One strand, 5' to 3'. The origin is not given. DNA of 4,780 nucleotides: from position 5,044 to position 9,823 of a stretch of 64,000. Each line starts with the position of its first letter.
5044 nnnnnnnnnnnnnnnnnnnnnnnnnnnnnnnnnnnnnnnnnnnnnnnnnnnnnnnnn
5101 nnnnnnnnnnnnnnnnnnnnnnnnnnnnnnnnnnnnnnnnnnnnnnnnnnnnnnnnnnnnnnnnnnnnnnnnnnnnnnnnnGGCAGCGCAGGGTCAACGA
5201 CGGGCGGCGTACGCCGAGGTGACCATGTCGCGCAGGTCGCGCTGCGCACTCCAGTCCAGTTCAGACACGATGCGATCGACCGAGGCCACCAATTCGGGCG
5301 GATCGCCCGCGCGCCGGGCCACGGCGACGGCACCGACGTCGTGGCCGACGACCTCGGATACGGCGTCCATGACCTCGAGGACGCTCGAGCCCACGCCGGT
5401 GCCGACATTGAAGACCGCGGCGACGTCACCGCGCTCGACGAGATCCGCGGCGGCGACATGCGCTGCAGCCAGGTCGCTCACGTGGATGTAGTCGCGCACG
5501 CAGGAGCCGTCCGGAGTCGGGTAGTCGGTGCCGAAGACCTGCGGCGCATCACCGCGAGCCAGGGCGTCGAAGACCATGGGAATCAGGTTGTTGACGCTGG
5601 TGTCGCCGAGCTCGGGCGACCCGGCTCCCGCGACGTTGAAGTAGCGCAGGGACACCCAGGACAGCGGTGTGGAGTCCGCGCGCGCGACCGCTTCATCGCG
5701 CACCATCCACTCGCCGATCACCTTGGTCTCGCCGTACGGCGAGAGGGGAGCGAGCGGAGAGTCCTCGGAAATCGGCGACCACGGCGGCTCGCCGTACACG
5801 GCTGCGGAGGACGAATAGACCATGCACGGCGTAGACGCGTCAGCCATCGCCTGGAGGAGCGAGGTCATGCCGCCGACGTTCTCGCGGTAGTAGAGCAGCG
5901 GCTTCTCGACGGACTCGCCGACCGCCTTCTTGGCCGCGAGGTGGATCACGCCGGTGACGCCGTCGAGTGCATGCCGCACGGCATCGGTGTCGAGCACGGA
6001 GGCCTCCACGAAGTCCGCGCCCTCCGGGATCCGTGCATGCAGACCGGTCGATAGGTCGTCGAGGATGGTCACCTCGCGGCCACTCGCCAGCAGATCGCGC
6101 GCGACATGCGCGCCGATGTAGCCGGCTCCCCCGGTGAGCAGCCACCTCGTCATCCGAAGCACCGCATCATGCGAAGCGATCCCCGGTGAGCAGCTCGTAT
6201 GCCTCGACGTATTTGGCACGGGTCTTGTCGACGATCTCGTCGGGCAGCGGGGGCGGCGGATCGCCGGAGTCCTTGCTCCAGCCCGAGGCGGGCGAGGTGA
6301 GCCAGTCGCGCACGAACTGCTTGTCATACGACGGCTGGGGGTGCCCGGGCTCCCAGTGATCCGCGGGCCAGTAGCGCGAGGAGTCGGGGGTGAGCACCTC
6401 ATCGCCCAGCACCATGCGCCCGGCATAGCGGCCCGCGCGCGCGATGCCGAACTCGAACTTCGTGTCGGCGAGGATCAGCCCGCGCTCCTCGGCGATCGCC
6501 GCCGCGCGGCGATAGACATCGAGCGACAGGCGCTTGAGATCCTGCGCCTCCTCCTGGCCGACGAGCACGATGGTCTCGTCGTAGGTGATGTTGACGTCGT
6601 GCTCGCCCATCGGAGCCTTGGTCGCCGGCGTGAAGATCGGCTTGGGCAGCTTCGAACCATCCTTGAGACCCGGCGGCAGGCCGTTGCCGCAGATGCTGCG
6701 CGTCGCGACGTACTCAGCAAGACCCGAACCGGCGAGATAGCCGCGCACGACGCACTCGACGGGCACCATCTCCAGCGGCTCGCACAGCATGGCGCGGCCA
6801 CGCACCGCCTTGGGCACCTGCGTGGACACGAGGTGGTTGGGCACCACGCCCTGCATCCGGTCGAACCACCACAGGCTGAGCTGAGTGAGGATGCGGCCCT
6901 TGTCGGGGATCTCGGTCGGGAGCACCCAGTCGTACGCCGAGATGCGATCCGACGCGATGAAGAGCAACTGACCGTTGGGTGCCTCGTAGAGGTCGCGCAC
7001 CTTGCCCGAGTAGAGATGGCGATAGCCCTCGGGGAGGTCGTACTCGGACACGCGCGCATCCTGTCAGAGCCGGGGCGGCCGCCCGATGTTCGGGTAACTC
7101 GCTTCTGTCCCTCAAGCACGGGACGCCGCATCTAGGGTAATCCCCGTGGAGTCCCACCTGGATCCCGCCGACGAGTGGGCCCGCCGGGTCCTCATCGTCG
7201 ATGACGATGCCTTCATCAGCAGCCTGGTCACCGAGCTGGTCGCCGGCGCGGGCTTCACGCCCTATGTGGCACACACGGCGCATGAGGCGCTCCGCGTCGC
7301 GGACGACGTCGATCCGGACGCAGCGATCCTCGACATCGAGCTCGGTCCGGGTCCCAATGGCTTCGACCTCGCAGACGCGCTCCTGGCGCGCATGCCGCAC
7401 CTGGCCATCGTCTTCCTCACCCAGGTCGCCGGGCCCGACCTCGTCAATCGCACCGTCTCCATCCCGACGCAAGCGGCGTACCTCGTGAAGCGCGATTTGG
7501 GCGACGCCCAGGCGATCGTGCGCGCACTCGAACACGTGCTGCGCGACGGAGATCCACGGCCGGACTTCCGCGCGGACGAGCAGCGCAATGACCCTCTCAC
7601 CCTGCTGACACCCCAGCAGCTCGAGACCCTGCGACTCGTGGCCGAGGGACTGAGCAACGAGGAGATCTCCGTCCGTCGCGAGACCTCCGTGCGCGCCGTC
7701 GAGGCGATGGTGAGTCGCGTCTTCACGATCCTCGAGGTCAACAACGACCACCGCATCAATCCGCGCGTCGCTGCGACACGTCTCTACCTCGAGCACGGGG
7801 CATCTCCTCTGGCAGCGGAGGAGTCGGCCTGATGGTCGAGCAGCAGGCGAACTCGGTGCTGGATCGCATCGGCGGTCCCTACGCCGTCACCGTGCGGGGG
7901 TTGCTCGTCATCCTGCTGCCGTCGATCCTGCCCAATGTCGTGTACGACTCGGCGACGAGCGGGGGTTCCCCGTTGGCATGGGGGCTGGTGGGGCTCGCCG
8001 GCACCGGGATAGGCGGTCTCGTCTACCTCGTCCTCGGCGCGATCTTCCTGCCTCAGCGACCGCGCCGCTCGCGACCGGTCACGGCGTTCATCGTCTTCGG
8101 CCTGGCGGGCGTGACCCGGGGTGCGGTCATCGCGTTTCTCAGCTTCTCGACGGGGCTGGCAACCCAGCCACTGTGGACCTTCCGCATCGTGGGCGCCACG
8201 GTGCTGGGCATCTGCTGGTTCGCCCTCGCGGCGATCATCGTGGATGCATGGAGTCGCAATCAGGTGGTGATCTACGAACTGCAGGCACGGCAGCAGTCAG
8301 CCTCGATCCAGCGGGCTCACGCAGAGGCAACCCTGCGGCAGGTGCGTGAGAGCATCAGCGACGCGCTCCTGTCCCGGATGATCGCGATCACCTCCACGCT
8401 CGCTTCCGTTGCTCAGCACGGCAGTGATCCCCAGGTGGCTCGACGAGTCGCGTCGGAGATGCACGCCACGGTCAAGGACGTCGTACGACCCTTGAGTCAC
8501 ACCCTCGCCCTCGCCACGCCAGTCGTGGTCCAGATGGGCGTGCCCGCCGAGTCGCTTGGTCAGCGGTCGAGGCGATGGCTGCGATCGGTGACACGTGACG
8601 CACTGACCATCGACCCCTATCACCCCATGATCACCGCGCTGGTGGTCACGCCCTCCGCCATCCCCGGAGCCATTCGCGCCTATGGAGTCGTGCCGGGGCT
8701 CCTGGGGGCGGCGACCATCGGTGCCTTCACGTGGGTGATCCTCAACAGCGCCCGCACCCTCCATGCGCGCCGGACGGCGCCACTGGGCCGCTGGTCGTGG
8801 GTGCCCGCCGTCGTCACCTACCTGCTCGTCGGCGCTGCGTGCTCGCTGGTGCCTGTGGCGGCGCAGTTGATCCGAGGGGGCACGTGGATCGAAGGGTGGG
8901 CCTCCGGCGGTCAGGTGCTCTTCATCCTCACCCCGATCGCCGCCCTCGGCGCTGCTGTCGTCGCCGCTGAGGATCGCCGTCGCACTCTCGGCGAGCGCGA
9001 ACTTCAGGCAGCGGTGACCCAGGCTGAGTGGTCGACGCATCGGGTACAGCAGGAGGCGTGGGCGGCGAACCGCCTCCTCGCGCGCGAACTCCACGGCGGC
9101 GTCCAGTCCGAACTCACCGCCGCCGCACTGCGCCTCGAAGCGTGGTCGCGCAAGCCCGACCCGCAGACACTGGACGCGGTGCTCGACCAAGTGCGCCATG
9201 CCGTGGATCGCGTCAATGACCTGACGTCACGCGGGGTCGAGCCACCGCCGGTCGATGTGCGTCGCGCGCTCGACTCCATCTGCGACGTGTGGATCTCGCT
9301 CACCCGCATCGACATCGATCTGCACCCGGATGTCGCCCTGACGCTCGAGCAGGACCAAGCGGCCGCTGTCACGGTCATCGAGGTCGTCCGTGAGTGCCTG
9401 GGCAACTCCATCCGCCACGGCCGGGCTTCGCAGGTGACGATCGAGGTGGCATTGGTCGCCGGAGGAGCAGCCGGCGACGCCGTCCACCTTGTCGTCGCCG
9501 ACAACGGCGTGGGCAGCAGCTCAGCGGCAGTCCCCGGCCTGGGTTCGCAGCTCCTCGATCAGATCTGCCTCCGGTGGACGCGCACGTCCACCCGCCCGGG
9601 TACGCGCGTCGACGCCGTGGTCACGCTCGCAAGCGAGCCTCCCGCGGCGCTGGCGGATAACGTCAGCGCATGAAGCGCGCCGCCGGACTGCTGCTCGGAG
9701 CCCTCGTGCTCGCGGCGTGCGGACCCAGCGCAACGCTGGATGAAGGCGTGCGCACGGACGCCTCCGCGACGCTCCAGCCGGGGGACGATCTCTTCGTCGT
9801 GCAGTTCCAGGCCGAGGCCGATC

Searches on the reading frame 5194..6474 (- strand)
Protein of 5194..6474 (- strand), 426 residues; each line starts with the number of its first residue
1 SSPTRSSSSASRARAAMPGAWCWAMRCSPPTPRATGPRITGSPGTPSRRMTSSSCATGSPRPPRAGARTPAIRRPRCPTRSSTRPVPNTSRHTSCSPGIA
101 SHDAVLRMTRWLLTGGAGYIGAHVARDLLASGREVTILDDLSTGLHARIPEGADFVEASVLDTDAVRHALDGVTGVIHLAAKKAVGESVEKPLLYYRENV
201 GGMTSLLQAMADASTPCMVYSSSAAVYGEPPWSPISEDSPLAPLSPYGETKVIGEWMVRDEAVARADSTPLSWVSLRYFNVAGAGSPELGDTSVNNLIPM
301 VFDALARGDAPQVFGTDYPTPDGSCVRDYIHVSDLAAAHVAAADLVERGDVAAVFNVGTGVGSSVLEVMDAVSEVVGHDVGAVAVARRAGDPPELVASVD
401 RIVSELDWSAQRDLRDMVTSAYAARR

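Call 17: search_protein_families(library=pfam, proteins=[window:5194-6474:-], max_evalue=0.001)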
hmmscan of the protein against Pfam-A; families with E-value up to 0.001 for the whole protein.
window:5194-6474:- (426 aa): 8 families
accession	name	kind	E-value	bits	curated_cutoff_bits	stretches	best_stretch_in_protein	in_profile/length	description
PF01370.27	Epimerase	-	2.7e-52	178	20.9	1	111-358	1-240/240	NAD dependent epimerase/dehydratase family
PF16363.11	GDP_Man_Dehyd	-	7.9e-43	147.6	27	1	112-419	1-330/332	GDP-mannose 4,6 dehydratase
PF01073.25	3Beta_HSD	-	2.1e-15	56.9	22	1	113-293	2-193/280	3-beta hydroxysteroid dehydrogenase/isomerase family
PF04321.23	RmlD_sub_bind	-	3.6e-12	46.4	27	1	111-261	3-139/287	RmlD substrate binding domain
PF13460.12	NAD_binding_10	-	3.8e-09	37.1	27.2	1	115-233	1-108/184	NAD(P)H-binding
PF02719.21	Polysacc_synt_2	-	9.3e-08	32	20.2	1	112-284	2-174/293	Polysaccharide biosynthesis protein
PF07993.18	NAD_binding_4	-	1.2e-07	31.7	20.1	1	161-316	77-241/258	Male sterility protein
PF05368.20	NmrA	-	0.00015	21.9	27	1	112-222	6-106/298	NmrA-like family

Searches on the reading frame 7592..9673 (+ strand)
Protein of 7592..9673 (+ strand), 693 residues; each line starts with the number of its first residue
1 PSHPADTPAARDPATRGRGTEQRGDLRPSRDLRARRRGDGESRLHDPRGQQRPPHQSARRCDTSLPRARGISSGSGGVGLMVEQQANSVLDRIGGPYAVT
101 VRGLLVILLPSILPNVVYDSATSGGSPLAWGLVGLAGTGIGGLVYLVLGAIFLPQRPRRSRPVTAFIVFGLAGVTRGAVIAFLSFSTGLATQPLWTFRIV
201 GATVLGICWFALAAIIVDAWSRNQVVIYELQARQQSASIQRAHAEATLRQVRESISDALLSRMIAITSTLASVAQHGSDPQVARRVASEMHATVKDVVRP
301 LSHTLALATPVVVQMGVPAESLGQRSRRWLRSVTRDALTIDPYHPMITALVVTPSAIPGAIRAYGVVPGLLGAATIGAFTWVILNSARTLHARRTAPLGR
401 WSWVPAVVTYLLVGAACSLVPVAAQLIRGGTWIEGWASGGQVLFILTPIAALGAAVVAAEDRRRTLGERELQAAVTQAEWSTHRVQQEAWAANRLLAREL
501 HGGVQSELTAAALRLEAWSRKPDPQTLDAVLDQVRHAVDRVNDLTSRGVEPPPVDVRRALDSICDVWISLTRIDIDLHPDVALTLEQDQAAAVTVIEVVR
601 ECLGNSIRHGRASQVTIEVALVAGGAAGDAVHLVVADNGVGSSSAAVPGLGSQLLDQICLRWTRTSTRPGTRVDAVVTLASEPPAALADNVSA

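Call 17: search_protein_families(library=pfam, proteins=[window:7592-9673:+], max_evalue=0.001)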
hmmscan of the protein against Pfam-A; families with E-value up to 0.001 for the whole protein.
window:7592-9673:+ (693 aa): 1 family
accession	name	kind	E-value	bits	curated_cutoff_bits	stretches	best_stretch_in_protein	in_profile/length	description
PF02518.31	HATPase_c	-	2.7e-06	28.2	26.4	1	594-651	5-58/111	Histidine kinase-, DNA gyrase B-, and HSP90-like ATPase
